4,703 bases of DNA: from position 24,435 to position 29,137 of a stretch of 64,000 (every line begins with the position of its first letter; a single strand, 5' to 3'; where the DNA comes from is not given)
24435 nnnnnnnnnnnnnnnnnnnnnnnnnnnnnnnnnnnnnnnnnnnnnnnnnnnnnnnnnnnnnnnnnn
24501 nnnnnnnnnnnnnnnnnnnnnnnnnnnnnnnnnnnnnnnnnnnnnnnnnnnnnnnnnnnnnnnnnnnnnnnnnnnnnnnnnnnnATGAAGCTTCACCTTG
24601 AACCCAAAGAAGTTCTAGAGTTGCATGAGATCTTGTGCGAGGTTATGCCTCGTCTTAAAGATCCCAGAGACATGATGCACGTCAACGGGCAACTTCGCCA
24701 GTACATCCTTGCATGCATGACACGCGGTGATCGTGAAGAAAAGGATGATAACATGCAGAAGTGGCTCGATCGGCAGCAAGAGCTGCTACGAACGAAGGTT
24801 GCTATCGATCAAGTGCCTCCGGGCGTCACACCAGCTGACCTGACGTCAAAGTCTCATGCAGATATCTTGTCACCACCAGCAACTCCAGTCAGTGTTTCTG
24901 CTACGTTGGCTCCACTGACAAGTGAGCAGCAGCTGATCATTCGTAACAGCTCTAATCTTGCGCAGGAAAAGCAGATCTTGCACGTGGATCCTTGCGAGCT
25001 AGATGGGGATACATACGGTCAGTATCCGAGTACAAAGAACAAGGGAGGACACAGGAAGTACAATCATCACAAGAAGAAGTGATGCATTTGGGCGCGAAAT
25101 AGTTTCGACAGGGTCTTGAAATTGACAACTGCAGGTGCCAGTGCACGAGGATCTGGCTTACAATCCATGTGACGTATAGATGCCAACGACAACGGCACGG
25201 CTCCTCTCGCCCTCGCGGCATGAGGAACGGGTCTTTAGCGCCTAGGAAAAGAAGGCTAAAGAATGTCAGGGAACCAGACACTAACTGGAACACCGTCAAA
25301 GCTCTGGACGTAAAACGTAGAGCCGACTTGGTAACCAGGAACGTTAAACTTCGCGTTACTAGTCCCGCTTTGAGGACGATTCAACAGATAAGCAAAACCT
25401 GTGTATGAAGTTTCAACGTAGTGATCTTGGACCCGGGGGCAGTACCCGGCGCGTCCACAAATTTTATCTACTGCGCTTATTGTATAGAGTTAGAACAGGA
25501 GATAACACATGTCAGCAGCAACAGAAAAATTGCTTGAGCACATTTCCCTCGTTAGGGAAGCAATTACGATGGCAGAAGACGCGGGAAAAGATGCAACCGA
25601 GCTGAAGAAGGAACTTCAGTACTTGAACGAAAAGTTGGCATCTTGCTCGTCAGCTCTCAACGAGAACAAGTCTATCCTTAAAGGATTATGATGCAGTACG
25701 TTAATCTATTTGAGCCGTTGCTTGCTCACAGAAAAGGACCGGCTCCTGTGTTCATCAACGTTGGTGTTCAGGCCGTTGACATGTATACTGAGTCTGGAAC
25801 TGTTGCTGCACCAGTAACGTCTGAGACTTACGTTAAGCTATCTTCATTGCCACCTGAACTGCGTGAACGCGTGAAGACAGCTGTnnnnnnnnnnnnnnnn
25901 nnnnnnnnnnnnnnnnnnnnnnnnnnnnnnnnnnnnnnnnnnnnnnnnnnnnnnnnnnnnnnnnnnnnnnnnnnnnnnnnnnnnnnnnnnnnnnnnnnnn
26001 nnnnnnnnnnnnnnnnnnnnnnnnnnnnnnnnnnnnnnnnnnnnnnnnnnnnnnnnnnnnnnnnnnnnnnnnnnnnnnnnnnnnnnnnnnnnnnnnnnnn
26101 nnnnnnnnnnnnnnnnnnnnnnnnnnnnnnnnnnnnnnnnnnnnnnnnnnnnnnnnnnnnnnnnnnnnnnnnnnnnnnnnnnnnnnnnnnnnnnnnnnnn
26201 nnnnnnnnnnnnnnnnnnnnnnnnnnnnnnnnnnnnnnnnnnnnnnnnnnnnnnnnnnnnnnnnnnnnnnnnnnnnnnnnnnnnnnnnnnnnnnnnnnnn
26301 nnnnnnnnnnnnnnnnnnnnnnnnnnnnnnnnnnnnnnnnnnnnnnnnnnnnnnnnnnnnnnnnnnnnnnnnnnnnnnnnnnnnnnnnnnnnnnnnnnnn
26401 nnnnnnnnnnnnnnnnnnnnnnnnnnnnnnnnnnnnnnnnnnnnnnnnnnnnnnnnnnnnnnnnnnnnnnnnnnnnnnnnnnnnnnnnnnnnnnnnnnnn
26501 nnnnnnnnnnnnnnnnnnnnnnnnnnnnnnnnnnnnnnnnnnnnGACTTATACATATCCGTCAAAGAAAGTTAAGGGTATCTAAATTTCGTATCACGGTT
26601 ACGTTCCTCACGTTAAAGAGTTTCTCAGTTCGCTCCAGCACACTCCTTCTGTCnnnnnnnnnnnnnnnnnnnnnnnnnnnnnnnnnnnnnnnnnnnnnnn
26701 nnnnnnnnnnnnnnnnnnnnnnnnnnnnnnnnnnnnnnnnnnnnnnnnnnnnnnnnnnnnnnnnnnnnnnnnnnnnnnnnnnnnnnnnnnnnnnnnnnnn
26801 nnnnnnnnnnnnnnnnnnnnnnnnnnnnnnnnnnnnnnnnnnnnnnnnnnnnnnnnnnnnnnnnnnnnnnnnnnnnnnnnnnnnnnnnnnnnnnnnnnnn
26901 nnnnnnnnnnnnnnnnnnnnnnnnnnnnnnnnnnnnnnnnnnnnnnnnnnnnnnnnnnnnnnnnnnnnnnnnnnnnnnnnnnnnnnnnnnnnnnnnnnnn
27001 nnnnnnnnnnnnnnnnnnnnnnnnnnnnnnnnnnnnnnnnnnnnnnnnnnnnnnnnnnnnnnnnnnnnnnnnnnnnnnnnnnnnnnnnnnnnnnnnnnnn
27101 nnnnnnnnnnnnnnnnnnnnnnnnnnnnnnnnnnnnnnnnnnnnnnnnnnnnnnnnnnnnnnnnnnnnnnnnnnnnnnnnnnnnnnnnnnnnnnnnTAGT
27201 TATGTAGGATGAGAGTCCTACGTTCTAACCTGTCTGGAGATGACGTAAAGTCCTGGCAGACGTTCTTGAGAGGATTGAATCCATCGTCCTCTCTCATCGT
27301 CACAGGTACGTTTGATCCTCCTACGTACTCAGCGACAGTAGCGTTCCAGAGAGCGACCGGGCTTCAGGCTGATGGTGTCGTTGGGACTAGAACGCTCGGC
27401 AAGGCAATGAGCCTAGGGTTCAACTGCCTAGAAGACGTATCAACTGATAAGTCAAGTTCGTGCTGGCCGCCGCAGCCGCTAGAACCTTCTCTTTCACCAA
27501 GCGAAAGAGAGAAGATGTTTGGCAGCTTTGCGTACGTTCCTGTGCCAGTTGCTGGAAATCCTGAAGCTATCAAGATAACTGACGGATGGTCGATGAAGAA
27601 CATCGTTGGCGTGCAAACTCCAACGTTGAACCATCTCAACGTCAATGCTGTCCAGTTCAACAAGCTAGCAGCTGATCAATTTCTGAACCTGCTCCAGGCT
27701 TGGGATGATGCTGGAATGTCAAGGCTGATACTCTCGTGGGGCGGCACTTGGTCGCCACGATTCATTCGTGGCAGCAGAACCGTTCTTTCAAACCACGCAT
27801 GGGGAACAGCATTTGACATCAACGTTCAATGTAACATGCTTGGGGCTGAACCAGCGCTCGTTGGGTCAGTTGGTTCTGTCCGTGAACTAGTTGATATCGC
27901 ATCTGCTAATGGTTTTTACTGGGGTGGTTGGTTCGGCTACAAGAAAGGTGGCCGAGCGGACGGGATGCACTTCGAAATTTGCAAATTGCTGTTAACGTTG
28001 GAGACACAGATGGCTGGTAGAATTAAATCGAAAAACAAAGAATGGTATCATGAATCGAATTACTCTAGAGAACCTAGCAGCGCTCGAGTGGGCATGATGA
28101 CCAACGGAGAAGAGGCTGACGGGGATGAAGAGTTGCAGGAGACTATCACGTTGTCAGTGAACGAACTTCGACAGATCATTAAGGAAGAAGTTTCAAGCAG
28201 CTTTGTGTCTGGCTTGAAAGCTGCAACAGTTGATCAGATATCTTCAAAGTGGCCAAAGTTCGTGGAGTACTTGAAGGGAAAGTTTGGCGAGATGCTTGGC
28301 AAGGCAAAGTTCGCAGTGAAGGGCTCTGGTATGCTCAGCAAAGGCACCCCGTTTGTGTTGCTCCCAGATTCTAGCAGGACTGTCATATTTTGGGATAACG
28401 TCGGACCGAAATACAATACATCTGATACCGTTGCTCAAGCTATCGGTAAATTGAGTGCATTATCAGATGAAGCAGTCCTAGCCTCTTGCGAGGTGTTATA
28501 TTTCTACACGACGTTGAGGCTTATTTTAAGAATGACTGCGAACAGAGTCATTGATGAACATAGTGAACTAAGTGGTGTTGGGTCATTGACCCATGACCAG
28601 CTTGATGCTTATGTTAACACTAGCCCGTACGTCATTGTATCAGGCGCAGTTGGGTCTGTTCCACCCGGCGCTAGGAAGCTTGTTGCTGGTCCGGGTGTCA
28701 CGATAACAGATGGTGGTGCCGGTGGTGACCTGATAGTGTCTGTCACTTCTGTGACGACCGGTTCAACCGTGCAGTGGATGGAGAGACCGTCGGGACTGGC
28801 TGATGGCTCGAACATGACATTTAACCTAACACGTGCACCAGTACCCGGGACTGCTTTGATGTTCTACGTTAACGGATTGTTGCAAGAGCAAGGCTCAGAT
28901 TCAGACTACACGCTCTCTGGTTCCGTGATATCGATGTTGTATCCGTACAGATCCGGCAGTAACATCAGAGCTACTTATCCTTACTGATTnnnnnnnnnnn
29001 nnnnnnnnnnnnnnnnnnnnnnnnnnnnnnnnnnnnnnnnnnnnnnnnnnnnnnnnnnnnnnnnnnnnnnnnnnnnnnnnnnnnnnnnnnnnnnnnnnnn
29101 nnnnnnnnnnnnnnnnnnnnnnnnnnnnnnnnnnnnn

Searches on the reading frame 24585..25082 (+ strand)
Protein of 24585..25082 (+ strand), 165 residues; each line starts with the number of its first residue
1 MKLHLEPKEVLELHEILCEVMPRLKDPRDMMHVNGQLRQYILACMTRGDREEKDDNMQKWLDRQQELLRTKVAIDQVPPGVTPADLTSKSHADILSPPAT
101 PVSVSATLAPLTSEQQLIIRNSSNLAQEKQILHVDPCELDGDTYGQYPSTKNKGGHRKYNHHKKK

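Call 8: search_protein_families(library=phrogs, proteins=[window:24585-25082:+], max_evalue=0.001)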
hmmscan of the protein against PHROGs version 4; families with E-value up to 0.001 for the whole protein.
window:24585-25082:+ (165 aa): 0 families

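Call 12: find_related_loci(query=window:24585-25082:+, collection=viral_contigs, flank=4000)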
Query window:24585-25082:+ (165 aa) in viral_contigs; peptide patterns used: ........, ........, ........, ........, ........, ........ (x = any residue, [..] = any of these).
12 stretches matched a pattern; 1 encode a relative of the query (tblastn E <= 1e-3); 1 distinct loci.
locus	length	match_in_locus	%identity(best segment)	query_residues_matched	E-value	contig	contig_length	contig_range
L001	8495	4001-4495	95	1-165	3e-108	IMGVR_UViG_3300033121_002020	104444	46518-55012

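Call 56: search_protein_families(library=pfam, proteins=[window:24585-25082:+], max_evalue=0.0001)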
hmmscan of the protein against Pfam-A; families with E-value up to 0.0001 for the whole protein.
window:24585-25082:+ (165 aa): 0 families

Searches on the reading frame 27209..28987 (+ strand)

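Call 8: search_protein_families(library=phrogs, proteins=[window:27209-28987:+], max_evalue=0.001)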
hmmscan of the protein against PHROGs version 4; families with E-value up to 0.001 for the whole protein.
window:27209-28987:+ (592 aa): 5 families
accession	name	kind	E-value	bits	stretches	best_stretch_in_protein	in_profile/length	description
phrog_2649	-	lysis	1.6e-11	45.6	2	3-67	174-236/261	endolysin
phrog_1512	-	lysis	1.3e-09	39.5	1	126-314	15-194/314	endolysin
phrog_1224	-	head and packaging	3.2e-06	27.7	1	1-64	1-62/438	endolysin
phrog_1493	-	lysis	8.4e-05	22.9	1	8-65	245-304/394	endolysin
phrog_15351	-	lysis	0.00082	19.8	0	190-280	74-159/289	endolysin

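Call 56: search_protein_families(library=pfam, proteins=[window:27209-28987:+], max_evalue=0.0001)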
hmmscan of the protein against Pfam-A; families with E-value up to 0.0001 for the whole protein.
window:27209-28987:+ (592 aa): 2 families
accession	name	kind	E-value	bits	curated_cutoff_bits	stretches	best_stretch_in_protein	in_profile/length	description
PF13539.11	Peptidase_M15_4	-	6.9e-13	49.4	25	1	188-257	2-70/70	D-alanyl-D-alanine carboxypeptidase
PF01471.23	PG_binding_1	-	5.4e-10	39.8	23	1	9-64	1-55/57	Putative peptidoglycan binding domain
